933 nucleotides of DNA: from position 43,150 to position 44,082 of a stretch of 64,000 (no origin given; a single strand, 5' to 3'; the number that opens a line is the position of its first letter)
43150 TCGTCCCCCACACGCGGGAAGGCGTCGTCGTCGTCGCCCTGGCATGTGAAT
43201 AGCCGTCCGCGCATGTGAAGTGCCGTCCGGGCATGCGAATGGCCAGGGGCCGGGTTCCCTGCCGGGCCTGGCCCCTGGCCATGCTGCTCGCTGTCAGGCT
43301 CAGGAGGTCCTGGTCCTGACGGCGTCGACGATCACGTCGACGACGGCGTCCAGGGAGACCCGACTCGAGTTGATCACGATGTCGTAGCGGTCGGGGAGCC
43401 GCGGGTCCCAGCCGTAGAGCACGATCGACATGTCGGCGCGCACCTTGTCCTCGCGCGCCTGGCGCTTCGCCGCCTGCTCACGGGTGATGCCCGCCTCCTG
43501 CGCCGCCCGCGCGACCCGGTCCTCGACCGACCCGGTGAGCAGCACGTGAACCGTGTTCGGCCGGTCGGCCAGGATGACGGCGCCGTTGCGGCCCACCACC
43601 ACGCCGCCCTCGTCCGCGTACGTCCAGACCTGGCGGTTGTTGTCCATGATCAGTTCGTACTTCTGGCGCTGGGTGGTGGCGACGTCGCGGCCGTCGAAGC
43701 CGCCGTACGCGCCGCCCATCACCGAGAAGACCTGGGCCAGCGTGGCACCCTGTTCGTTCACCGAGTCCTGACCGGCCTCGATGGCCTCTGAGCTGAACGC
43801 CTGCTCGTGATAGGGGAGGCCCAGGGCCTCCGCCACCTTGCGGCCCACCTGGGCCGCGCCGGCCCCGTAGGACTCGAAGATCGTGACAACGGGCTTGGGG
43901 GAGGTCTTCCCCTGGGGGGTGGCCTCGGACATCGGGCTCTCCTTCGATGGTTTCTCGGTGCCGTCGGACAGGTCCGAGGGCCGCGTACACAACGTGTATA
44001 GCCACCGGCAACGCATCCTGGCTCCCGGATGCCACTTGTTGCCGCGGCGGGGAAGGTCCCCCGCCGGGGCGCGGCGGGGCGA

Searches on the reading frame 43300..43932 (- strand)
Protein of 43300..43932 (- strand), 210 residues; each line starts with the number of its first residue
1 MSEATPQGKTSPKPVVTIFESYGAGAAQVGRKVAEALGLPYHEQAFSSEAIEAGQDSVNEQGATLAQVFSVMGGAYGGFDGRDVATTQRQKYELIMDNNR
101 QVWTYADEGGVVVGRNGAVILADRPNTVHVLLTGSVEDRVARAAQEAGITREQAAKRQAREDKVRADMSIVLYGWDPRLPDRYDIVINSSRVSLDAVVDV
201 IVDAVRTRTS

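Call 51: search_protein_families(library=pfam, proteins=[window:43300-43932:-], max_evalue=0.001)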
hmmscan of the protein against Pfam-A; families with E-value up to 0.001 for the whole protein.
window:43300-43932:- (210 aa): 1 family
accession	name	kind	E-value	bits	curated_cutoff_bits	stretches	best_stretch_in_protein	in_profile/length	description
PF13189.12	Cytidylate_kin2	-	7.7e-30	104.8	28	1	15-191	1-176/176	Cytidylate kinase-like family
